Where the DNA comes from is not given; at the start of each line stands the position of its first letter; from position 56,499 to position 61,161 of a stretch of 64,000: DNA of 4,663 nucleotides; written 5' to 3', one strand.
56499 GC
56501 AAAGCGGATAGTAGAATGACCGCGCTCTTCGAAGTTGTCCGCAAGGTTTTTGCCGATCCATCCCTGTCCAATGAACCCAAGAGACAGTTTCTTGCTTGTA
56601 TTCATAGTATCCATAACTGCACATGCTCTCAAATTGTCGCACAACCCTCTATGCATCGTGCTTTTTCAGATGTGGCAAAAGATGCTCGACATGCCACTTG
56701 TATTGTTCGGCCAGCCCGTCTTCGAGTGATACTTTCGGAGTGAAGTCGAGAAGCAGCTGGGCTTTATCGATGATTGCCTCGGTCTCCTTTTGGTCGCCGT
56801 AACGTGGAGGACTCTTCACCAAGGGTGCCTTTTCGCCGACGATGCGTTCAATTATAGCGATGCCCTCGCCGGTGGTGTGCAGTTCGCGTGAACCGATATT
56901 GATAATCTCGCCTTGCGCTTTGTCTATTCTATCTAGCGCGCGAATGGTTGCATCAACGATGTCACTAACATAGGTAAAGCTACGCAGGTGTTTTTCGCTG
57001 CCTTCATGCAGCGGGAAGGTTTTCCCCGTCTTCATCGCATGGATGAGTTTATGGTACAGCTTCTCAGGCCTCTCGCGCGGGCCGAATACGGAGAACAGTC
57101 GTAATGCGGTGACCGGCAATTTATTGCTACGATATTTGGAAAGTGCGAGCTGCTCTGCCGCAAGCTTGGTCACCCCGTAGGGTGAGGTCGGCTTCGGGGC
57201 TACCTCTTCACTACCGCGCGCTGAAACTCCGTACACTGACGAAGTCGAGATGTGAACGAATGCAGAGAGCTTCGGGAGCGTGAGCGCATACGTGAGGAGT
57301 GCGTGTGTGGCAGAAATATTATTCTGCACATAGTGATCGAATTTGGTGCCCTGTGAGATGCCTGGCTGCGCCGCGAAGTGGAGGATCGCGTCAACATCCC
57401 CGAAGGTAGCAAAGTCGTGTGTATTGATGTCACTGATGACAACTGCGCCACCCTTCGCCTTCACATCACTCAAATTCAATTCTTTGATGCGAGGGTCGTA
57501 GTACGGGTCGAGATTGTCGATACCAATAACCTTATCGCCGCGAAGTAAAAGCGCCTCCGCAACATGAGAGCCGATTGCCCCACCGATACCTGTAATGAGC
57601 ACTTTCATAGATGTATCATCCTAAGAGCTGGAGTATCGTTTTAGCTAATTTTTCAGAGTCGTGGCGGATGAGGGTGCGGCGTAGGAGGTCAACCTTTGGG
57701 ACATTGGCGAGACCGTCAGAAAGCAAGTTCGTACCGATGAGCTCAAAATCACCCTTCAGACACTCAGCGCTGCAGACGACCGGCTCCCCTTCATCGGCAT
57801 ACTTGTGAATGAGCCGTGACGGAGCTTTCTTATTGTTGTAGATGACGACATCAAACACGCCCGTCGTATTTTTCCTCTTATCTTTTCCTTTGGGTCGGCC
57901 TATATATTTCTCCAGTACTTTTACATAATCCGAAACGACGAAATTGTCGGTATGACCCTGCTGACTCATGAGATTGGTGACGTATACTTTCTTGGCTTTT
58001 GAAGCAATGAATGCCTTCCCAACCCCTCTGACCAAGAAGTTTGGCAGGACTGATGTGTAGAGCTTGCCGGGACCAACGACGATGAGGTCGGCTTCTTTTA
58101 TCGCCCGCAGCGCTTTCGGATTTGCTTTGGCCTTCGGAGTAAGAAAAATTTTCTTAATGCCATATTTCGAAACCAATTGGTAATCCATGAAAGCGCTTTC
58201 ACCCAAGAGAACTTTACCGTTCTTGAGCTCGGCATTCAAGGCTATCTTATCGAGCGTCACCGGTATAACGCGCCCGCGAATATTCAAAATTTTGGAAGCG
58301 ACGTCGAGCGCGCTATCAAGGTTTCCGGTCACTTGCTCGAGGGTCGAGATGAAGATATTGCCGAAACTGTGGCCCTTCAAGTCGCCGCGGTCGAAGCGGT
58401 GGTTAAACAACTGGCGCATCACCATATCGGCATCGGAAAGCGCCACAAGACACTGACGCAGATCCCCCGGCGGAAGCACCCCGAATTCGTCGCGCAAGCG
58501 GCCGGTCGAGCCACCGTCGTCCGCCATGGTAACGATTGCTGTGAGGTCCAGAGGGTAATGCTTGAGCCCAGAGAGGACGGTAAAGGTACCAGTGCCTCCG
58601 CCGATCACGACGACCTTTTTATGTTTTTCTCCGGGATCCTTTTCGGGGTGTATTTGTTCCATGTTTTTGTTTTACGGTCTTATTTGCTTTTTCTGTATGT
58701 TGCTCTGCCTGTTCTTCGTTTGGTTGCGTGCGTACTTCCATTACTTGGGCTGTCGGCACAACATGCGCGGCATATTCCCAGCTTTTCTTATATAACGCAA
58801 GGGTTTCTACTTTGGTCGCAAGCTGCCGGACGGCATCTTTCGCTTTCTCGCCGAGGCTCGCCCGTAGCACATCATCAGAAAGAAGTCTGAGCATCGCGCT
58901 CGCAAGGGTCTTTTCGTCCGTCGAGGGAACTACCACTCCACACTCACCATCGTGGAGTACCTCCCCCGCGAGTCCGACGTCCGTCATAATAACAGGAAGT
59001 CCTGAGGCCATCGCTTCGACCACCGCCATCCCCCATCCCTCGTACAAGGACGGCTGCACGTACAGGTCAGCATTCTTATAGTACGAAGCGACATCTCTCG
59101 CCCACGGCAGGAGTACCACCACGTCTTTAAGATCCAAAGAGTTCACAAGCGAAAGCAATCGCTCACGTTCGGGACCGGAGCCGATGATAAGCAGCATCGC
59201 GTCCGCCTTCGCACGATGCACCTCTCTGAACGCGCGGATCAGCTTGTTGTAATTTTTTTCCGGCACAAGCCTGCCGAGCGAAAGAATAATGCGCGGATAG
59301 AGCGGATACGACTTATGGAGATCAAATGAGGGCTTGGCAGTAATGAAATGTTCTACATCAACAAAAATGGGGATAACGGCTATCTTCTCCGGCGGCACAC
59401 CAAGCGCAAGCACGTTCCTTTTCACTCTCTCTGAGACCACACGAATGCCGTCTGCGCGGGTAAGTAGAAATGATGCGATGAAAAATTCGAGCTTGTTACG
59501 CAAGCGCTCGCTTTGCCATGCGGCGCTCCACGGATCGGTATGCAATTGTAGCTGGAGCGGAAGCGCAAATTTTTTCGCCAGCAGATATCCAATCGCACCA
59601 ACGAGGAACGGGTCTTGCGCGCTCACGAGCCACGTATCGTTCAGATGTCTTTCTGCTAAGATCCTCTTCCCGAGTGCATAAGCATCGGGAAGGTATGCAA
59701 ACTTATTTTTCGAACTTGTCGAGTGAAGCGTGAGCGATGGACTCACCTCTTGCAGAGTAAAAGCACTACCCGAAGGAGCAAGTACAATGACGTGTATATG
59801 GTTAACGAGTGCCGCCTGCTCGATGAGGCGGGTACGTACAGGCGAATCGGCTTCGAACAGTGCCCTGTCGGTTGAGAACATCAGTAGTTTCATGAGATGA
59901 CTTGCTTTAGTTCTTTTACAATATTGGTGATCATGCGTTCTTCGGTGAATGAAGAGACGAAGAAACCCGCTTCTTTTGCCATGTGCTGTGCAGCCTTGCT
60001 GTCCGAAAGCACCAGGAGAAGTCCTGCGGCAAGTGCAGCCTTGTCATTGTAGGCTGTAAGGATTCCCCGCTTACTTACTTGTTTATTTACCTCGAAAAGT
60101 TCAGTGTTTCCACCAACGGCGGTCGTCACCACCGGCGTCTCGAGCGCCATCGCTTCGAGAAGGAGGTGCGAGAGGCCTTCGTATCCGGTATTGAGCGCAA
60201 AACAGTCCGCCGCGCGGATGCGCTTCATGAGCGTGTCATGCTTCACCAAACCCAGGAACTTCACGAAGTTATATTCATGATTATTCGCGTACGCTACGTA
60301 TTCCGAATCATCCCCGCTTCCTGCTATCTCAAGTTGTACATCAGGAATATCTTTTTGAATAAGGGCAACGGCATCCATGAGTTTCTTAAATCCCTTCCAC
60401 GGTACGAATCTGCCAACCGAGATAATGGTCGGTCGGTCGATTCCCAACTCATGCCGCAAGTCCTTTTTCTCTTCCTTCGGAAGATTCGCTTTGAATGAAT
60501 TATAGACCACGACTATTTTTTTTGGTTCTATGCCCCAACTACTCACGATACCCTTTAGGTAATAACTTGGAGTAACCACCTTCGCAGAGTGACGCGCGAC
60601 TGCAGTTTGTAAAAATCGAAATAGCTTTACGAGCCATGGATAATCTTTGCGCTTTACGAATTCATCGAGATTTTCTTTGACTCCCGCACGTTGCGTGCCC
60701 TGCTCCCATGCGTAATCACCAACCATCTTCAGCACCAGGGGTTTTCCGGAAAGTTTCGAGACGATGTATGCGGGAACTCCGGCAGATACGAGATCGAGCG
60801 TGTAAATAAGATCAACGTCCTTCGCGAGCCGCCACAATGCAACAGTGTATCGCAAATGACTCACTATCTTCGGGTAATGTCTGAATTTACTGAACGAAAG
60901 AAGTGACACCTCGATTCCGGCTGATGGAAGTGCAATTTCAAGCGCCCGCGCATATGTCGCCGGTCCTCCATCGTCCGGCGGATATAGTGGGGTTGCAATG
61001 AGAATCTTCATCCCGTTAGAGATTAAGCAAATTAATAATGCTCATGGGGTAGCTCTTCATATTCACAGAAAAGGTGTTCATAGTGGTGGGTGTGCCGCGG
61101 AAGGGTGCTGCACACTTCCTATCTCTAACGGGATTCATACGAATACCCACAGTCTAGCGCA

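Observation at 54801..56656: Tandem paralogs of a UGDH-like dehydrogenase that lack the UDP-binding C-terminal domain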

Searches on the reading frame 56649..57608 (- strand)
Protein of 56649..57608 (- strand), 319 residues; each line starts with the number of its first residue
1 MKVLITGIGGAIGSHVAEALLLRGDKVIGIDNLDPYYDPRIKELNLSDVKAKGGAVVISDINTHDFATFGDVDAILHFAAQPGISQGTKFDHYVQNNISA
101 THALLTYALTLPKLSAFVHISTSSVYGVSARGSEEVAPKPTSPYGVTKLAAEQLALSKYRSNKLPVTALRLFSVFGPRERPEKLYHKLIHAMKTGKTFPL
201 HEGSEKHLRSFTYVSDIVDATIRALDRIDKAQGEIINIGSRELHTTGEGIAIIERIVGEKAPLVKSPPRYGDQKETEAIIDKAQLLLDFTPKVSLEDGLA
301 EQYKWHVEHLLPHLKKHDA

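Call 3: search_protein_families(library=pfam, proteins=[window:56649-57608:-], max_evalue=0.01)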
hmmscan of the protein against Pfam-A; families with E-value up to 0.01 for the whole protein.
window:56649-57608:- (319 aa): 7 families
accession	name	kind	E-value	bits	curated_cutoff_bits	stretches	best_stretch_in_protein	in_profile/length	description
PF01370.27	Epimerase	-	1.8e-43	149.1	20.9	1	3-239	1-240/240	NAD dependent epimerase/dehydratase family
PF16363.11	GDP_Man_Dehyd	-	3.3e-37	129.1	27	1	4-301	1-331/332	GDP-mannose 4,6 dehydratase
PF01073.25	3Beta_HSD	-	1e-15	58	22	1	4-231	1-235/280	3-beta hydroxysteroid dehydrogenase/isomerase family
PF07993.18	NAD_binding_4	-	5.3e-11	42.6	20.1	1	65-176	81-209/258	Male sterility protein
PF04321.23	RmlD_sub_bind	-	1.8e-08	34.3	27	1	1-249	1-216/287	RmlD substrate binding domain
PF02719.21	Polysacc_synt_2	-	1.7e-07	31.2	20.2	1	3-162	1-156/293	Polysaccharide biosynthesis protein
PF00106.31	adh_short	-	0.0015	18.5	26.6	0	3-59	3-59/195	short chain dehydrogenase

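Call 44: search_protein_families(library=ncbifam, proteins=[window:56649-57608:-], max_evalue=0.00001)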
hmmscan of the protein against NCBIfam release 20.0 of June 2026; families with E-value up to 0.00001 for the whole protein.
window:56649-57608:- (319 aa): 18 families
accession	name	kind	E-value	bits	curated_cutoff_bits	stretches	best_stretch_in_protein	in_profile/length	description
TIGR04180.1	EDH_00030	hypoth_equivalog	1.1e-33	116.6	475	1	3-272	1-271/297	NAD-dependent 4,6-dehydratase LegB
TIGR01179.1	galE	equivalog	2.4e-33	115.4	262.3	1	2-309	1-328/332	UDP-glucose 4-epimerase GalE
TIGR01181.1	dTDP_gluc_dehyt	equivalog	2.8e-31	108.8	365.1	1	2-309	1-314/321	dTDP-glucose 4,6-dehydratase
TIGR02197.1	heptose_epim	equivalog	4.4e-25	88.5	274.6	1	3-306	1-313/316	ADP-glyceromanno-heptose 6-epimerase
NF011728.1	PRK15181.1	equivalog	1.6e-21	76.7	760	1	3-308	18-339/348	Vi polysaccharide biosynthesis UDP-N-acetylglucosaminuronic acid C-4 epimerase TviC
NF007956.0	PRK10675.1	subfamily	5.4e-17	61.9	394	1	1-176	1-182/338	UDP-glucose 4-epimerase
NF008360.0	PRK11150.1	equivalog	6.1e-16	58.5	452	1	3-240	2-237/310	ADP-glyceromanno-heptose 6-epimerase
NF042422.1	oxyalk_red_OleD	equivalog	2.5e-15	56.7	580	1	1-230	1-220/329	2-alkyl-3-oxoalkanoate reductase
NF007490.0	PRK10084.1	subfamily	1e-13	51.1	649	1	1-306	1-334/361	dTDP-glucose 4,6-dehydratase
NF007582.0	PRK10217.1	equivalog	5.8e-13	48.7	698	1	2-260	3-273/355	dTDP-glucose 4,6-dehydratase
NF043036.1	ErythonDh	equivalog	6.3e-12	45.3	325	1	1-161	1-166/321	D-erythronate dehydrogenase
NF042423.1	oxyalk_red_Shew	equivalog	2.7e-11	43.1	580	1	2-228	10-224/331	2-alkyl-3-oxoalkanoate reductase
TIGR03466.1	HpnA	hypoth_equivalog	2.2e-09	36.7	367.65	1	1-267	1-256/327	hopanoid-associated sugar epimerase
NF008872.0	PRK11908.1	equivalog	2.4e-08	33.4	294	0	171-242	184-255/349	bifunctional UDP-4-keto-pentose/UDP-xylose synthase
NF047922.1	GDPFucSynFcl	equivalog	2.6e-07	30.4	500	1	200-309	198-304/308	GDP-L-fucose synthase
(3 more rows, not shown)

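Call 50: search_solved_structures(query=window:56649-57608:-, max_evalue=1e-10)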
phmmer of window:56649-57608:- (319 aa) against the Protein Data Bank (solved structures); distinct sequences matched with E-value up to 1e-10: 74 (the best 60 are shown).
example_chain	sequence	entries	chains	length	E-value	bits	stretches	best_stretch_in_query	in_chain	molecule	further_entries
6zl6_A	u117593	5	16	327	2.6e-56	194.4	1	1-305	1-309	Epimerase domain-containing protein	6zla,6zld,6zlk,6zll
6zlj_A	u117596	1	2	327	9.4e-56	192.6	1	1-305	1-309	Epimerase domain-containing protein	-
6kv9_A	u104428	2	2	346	4.5e-40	141.1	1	3-306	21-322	MoeE5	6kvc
5u4q_A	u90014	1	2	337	5.9e-34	121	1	1-308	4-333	dTDP-glucose 4,6-dehydratase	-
4zrm_A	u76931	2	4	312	4.3e-25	91.9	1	1-300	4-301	UDP-glucose 4-epimerase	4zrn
6pmh_A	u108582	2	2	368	4.7e-25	91.8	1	3-309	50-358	UDP-glucose 4-epimerase related protein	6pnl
2hun_A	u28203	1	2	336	6e-24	88.1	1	1-308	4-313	336aa long hypothetical dTDP-glucose 4,6-dehydratase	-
6bi4_A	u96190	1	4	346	6.8e-23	84.7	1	1-307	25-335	dTDP-glucose 4,6-dehydratase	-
6vlo_A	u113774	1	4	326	1.2e-22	83.8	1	3-255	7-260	Putative dTDP-D-glucose 4,6-dehydratase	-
6wjb_A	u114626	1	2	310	2.9e-22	82.6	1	2-304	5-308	NAD-dependent epimerase/dehydratase family protein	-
1r6d_A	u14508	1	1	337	4.8e-22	81.9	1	1-309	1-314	TDP-glucose-4,6-dehydratase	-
1r66_A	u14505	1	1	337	6.7e-22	81.4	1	1-309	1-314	TDP-glucose-4,6-dehydratase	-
6wj9_A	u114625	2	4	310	1.4e-21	80.4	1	2-304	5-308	NAD-dependent epimerase/dehydratase family protein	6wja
3vps_A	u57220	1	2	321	2.5e-21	79.5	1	2-305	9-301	NAD-dependent epimerase/dehydratase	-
3ru7_A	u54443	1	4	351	8e-21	77.9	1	4-317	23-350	WbgU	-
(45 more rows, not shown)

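Call 55: search_solved_structures(query=window:56649-57608:-, max_evalue=1e-45, show_alignments=1)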
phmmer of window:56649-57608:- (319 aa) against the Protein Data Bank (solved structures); distinct sequences matched with E-value up to 1e-45: 2.
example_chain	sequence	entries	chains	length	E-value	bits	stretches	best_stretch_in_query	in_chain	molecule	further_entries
6zl6_A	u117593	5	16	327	2.6e-56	194.4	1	1-305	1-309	Epimerase domain-containing protein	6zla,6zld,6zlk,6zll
6zlj_A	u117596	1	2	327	9.4e-56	192.6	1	1-305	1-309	Epimerase domain-containing protein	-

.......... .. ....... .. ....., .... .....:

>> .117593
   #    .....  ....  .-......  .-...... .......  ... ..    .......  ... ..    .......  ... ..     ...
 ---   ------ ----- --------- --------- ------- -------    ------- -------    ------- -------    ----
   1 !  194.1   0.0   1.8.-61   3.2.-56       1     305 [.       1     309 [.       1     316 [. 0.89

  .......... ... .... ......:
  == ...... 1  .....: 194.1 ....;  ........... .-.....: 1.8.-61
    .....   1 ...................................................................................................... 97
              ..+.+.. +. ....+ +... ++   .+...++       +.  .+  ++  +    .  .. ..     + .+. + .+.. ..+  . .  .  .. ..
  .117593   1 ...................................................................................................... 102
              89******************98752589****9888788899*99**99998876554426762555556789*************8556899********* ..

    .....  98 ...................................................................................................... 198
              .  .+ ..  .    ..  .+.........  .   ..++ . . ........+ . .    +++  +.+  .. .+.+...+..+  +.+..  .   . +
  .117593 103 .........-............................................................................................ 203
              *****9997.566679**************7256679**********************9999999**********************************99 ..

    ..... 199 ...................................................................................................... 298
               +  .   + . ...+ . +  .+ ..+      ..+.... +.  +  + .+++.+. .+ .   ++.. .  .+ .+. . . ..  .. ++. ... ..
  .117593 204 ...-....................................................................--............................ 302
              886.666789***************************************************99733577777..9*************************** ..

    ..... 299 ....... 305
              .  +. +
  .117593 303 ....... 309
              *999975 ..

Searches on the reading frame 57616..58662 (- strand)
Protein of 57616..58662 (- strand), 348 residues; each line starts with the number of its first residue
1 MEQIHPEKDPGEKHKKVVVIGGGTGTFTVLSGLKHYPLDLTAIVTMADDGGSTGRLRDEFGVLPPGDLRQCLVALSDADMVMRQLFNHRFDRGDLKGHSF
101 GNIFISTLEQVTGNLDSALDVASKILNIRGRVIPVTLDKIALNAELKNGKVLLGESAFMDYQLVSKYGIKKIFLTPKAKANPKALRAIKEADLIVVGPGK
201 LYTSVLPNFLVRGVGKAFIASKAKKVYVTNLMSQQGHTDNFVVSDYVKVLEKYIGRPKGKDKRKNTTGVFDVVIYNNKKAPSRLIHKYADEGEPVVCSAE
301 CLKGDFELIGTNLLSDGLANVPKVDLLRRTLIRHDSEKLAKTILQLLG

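Call 44: search_protein_families(library=ncbifam, proteins=[window:57616-58662:-], max_evalue=0.00001)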
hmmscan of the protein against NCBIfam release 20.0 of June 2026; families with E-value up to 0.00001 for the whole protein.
window:57616-58662:- (348 aa): 3 families
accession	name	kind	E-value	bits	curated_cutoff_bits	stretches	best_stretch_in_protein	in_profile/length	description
TIGR01826.1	CofD_related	subfamily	8.1e-93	311.3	196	1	17-347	1-309/310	uridine diphosphate-N-acetylglucosamine-binding protein YvcK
TIGR04357.1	CofD_rel_GAK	hypoth_equivalog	3.8e-34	118.7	340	2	94-279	132-324/368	GAK system CofD-like protein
TIGR01819.1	F420_cofD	equivalog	3.8e-07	29.4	257.45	0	121-218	116-216/301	2-phospho-L-lactate transferase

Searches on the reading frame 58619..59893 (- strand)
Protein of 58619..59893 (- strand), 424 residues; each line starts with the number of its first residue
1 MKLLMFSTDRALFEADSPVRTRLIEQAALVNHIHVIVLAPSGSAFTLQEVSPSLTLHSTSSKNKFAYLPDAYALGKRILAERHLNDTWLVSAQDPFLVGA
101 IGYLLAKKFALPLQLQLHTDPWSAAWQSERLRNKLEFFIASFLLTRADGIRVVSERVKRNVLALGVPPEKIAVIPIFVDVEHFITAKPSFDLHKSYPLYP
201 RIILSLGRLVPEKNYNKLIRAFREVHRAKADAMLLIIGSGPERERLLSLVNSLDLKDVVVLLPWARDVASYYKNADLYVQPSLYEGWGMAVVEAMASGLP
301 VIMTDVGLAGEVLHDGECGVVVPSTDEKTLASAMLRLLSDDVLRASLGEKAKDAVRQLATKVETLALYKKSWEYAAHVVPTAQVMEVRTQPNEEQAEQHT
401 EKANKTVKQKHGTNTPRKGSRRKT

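Call 44: search_protein_families(library=ncbifam, proteins=[window:58619-59893:-], max_evalue=0.00001)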
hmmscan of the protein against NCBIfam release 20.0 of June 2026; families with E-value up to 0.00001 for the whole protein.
window:58619-59893:- (424 aa): 36 families (the best 25 are shown)
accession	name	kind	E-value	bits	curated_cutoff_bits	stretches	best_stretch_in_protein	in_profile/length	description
TIGR03088.1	stp2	hypoth_equivalog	8.5e-36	123.8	409.05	1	123-369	121-367/374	TIGR03088 family PEP-CTERM/XrtA system glycosyltransferase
TIGR03999.1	thiol_BshA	equivalog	3.4e-34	118.4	273.7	1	140-372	138-370/375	N-acetyl-alpha-D-glucosaminyl L-malate synthase BshA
NF041876.1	EPS_EpsE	equivalog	1.2e-31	110.4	400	1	165-357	182-378/389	exopolysaccharide biosynthesis GT4 family glycosyltransferase EpsE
TIGR04063.1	stp3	hypoth_equivalog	3.2e-25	88.9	442.05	1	127-373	138-393/397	TIGR04063 family PEP-CTERM/XrtA system glycosyltransferase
NF050063.1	ProtGlycPglJ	equivalog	9.8e-25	87.5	500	1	73-358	74-350/363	N-acetylgalactosamine-N,N'-diacetylbacillosaminyl-diphospho-undecaprenol 4-alpha-N-acetylgalactosaminyltransferase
TIGR03449.1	mycothiol_MshA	equivalog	3e-22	79.1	462.5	1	96-362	111-391/406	D-inositol-3-phosphate glycosyltransferase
TIGR02149.1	glgA_Coryne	subfamily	8.1e-20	71.3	302.4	1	101-357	97-372/391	glycogen synthase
NF047880.1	glyco_SdgA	exception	3.9e-19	68.6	800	1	169-361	289-477/488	serine-aspartate repeat adhesin O-glycosyltransferase SdgA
TIGR04047.1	MSMEG_0565_glyc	hypoth_equivalog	2.7e-18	66.2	259.85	1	147-358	139-354/373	MSMEG_0565 family glycosyltransferase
TIGR04005.1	wcaL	equivalog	3.4e-18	65.7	537.6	1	143-344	171-376/406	colanic acid biosynthesis glycosyltransferase WcaL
NF038011.1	PelF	equivalog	4.1e-18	65.7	100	1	145-369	256-486/489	GT4 family glycosyltransferase PelF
NF053787.1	GlcN_PG_synth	equivalog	4.9e-18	65.1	480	1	91-357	87-341/361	N-acetylglucosaminyl phosphatidylglycerol synthase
NF049988.1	MGlcDAGSynMgs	equivalog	5.4e-18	65.5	400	1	206-362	219-375/398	alpha-monoglucosyldiacylglycerol synthase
TIGR04157.1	glyco_rSAM_CFB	subfamily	7e-18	64.8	400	1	144-352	167-386/406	TIGR04157 family glycosyltransferase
NF047684.1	TeichurnBiosyTuaC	equivalog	9.6e-17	61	550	1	144-356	162-370/391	teichuronic acid biosynthesis protein TuaC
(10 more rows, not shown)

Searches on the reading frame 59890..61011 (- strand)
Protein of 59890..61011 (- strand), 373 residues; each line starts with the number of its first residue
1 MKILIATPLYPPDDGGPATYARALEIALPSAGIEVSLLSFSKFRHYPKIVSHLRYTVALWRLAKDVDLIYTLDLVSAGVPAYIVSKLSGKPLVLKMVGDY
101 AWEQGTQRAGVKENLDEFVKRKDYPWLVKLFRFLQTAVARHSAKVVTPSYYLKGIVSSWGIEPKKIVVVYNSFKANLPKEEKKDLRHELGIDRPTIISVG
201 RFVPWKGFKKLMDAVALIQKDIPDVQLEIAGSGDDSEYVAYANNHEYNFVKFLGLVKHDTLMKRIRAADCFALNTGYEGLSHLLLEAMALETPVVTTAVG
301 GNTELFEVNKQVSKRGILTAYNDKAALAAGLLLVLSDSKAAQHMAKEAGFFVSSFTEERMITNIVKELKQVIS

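Call 44: search_protein_families(library=ncbifam, proteins=[window:59890-61011:-], max_evalue=0.00001)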
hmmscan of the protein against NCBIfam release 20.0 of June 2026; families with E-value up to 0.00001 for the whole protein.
window:59890-61011:- (373 aa): 29 families (the best 25 are shown)
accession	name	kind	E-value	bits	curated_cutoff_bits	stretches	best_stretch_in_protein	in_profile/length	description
NF041876.1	EPS_EpsE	equivalog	1.7e-24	86.8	400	1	195-348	216-372/389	exopolysaccharide biosynthesis GT4 family glycosyltransferase EpsE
TIGR04063.1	stp3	hypoth_equivalog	1.4e-20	73.6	442.05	1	127-354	143-377/397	TIGR04063 family PEP-CTERM/XrtA system glycosyltransferase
TIGR03088.1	stp2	hypoth_equivalog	2.3e-20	73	409.05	1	119-363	121-365/374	TIGR03088 family PEP-CTERM/XrtA system glycosyltransferase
TIGR04157.1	glyco_rSAM_CFB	subfamily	4.1e-20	72.2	400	1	138-348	166-385/406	TIGR04157 family glycosyltransferase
NF047684.1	TeichurnBiosyTuaC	equivalog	1.5e-17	63.6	550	1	168-311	194-333/391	teichuronic acid biosynthesis protein TuaC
TIGR03999.1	thiol_BshA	equivalog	7.6e-17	61.3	273.7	1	140-366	143-368/375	N-acetyl-alpha-D-glucosaminyl L-malate synthase BshA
TIGR02149.1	glgA_Coryne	subfamily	5.1e-16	58.8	302.4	1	153-346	157-364/391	glycogen synthase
NF050063.1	ProtGlycPglJ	equivalog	7.1e-16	58.4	500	1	155-364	159-359/363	N-acetylgalactosamine-N,N'-diacetylbacillosaminyl-diphospho-undecaprenol 4-alpha-N-acetylgalactosaminyltransferase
NF038229.1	Glyco4_Geo_Pelo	equivalog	1e-15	57.6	400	1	201-365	169-330/338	GPMC system family 4 glycosyltransferase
TIGR04047.1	MSMEG_0565_glyc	hypoth_equivalog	1.5e-14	53.9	259.85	1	132-348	130-351/373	MSMEG_0565 family glycosyltransferase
TIGR03449.1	mycothiol_MshA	equivalog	4.4e-13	48.9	462.5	1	145-368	169-400/406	D-inositol-3-phosphate glycosyltransferase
NF047880.1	glyco_SdgA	exception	3e-12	45.9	800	1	191-362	313-481/488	serine-aspartate repeat adhesin O-glycosyltransferase SdgA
NF038011.1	PelF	equivalog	3.1e-12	46.3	100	1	192-360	304-481/489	GT4 family glycosyltransferase PelF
NF041879.1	EPS_EpsH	equivalog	3.1e-12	45.9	800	1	63-306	113-351/431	exopolysaccharide biosynthesis glycosyltransferase EpsH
NF007396.0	PRK09922.1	equivalog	3.5e-12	45.9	385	1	154-323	148-318/361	lipopolysaccharide 1,6-galactosyltransferase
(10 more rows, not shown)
